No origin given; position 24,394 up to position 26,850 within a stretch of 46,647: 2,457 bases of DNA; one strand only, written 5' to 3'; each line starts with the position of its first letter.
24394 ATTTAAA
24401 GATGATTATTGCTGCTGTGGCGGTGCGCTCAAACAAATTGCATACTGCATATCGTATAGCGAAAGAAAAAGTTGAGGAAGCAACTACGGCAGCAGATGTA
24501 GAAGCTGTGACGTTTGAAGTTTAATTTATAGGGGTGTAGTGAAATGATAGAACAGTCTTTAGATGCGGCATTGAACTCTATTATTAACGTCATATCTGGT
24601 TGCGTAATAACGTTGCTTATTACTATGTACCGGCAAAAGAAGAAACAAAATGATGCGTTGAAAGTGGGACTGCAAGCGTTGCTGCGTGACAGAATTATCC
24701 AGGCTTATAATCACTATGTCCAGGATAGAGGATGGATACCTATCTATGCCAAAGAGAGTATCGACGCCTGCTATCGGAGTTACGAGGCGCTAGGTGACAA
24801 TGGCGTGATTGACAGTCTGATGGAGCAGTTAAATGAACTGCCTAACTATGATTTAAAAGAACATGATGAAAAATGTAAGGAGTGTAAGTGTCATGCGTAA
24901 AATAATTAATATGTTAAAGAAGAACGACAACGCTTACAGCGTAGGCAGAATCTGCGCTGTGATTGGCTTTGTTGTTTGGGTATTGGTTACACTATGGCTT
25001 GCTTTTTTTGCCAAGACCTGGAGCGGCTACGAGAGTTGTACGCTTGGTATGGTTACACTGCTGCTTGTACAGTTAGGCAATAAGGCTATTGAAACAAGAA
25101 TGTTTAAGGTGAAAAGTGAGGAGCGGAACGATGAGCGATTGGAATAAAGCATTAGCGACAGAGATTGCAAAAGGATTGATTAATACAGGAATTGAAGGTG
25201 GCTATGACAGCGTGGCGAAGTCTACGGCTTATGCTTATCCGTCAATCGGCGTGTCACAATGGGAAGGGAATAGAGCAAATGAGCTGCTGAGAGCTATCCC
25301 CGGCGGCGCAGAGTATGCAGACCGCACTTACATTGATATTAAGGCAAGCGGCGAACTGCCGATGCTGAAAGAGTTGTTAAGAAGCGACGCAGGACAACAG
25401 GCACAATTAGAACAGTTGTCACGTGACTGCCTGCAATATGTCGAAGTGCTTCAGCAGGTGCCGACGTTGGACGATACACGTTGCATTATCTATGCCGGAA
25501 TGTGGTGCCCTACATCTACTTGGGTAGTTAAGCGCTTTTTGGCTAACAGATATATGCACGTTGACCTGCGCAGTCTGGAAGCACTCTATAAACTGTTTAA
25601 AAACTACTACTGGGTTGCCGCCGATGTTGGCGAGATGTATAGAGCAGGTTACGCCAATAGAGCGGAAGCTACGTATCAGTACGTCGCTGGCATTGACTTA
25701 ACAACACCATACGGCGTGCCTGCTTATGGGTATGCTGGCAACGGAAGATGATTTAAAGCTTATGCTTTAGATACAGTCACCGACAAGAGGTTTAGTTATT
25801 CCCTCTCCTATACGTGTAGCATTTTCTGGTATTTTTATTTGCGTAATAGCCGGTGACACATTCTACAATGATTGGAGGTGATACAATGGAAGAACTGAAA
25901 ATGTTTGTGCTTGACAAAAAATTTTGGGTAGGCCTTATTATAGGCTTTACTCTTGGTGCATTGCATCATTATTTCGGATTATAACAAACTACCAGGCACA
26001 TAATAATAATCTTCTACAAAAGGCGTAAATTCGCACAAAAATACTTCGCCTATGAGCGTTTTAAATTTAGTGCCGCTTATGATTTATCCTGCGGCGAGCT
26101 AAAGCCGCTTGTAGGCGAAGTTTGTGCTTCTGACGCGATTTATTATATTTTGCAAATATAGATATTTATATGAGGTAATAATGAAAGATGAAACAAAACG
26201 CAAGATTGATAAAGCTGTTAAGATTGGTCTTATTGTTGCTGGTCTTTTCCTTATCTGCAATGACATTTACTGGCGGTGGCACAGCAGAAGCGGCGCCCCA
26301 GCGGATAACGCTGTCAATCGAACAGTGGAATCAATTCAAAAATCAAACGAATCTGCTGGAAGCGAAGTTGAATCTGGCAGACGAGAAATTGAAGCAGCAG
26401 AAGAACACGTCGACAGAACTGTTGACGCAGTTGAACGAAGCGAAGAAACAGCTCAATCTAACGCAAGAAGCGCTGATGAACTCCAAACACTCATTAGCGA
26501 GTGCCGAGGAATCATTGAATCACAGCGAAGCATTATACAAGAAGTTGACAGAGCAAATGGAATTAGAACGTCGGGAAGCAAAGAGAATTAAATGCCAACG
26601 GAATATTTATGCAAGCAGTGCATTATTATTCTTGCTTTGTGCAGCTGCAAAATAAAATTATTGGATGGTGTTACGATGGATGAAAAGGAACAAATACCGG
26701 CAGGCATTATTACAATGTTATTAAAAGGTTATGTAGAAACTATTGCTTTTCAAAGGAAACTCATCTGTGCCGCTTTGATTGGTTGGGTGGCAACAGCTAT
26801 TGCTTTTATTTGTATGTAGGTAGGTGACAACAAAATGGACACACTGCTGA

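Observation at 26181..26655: Two protein-like reading frames fully overlap for about 400 nt (candidate dual-coding locus)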

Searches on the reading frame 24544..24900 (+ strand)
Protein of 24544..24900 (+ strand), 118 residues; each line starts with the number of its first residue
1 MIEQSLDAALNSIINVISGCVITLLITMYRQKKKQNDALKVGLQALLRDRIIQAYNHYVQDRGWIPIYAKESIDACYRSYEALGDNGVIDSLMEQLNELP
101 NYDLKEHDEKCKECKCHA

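Call 5: search_protein_families(library=pfam, proteins=[window:24544-24900:+], max_evalue=0.1)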
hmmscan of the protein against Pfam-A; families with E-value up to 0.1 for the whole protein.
window:24544-24900:+ (118 aa): 0 families

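Call 6: search_protein_families(library=phrogs, proteins=[window:24544-24900:+], max_evalue=0.1)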
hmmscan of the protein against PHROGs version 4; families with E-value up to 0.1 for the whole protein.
window:24544-24900:+ (118 aa): 3 families
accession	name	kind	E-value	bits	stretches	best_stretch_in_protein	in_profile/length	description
phrog_4105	-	unknown function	1.1e-23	84.4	1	12-102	9-99/103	-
phrog_4257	-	unknown function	9.7e-09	36.6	1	28-100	61-132/138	-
phrog_2864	-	unknown function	0.027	15.1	1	96-117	12-32/66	-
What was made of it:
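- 24544..24900 (+): 118-aa phrog_4105 protein that opens the cassette. Call 6 (E 1e-23).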

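Call 47: search_protein_families(library=ncbifam, proteins=[window:24544-24900:+], max_evalue=1)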
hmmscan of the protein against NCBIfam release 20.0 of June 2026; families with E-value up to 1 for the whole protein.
window:24544-24900:+ (118 aa): 2 families
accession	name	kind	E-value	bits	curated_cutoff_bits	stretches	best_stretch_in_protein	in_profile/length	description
NF009231.0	PRK12581.1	equivalog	0.14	10.7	954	1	40-90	84-135/468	oxaloacetate decarboxylase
NF053774.1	TmaoPremMsil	equivalog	0.18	10.5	690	1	17-74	429-485/520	trimethylamine N-oxide permease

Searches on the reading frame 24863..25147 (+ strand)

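Call 5: search_protein_families(library=pfam, proteins=[window:24863-25147:+], max_evalue=0.1)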
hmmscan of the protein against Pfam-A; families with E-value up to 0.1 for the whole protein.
window:24863-25147:+ (94 aa): 0 families

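Call 6: search_protein_families(library=phrogs, proteins=[window:24863-25147:+], max_evalue=0.1)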
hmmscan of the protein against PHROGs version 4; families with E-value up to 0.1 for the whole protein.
window:24863-25147:+ (94 aa): 0 families

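Call 47: search_protein_families(library=ncbifam, proteins=[window:24863-25147:+], max_evalue=1)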
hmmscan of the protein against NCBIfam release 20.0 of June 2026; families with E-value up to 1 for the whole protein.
window:24863-25147:+ (94 aa): 2 families
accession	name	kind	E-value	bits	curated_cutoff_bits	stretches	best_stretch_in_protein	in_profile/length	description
NF040945.1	CCC_membrane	equivalog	0.046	14.1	65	1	21-54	50-85/99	CCC motif membrane protein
TIGR03750.1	conj_TIGR03750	hypoth_equivalog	0.31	11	70.75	1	30-73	25-68/111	TIGR03750 family conjugal transfer protein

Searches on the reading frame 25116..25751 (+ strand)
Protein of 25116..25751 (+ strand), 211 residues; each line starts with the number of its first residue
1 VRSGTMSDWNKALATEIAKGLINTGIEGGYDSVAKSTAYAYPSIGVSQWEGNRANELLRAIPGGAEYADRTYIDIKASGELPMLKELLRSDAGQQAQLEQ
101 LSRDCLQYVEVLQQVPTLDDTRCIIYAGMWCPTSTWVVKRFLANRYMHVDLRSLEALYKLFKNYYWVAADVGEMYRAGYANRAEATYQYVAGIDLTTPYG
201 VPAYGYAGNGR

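Call 5: search_protein_families(library=pfam, proteins=[window:25116-25751:+], max_evalue=0.1)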
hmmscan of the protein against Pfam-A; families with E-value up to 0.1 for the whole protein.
window:25116-25751:+ (211 aa): 0 families

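Call 6: search_protein_families(library=phrogs, proteins=[window:25116-25751:+], max_evalue=0.1)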
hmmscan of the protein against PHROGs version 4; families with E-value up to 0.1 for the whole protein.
window:25116-25751:+ (211 aa): 0 families

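Call 45: search_solved_structures(query=window:25116-25751:+, max_evalue=10)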
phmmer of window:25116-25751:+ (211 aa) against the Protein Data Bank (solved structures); distinct sequences matched with E-value up to 10: 1.
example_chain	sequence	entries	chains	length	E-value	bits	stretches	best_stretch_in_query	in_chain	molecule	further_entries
6era_A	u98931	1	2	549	0.45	13.5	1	137-183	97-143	Cyclohexanone monooxygenase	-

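Call 47: search_protein_families(library=ncbifam, proteins=[window:25116-25751:+], max_evalue=1)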
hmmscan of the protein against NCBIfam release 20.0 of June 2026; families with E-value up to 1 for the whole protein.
window:25116-25751:+ (211 aa): 0 families

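Call 50: find_homologous_proteins(query=window:25116-25751:+, max_evalue=0.001)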
Query window:25116-25751:+ (211 aa): 442 proteins with E <= 0.001 among 853 candidates; the best 120 are listed.
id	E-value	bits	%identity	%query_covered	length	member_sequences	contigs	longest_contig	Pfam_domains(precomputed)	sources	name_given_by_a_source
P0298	5.1e-130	450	95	98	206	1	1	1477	-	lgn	-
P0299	8.1e-130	449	95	98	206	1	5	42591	-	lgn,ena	-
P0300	1.0e-129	449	95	98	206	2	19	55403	-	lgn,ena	-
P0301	1.2e-129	448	95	98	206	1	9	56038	-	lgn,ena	-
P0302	1.9e-129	448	95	98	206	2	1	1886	-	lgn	-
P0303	3.3e-129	447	94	98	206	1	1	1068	-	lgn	-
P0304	3.4e-129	447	95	98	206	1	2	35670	-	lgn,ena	-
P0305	6.7e-129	446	95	98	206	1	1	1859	-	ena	-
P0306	1.6e-128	445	94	98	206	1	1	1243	-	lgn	-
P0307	2.4e-128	444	95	98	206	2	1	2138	-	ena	-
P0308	7.4e-128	442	94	98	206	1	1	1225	-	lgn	-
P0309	2.6e-127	441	94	98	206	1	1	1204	-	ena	-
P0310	4.4e-127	440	93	98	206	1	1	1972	-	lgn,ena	-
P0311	5.8e-127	440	93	98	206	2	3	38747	-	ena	-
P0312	2.2e-126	438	93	98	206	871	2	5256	-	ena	-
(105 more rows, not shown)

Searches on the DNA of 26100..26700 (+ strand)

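Call 7: search_dna_similar(query=window:26100-26700:+, collection=phages, mode=distant, max_rows=30)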
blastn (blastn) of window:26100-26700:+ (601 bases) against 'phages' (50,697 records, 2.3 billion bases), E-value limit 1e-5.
No match.
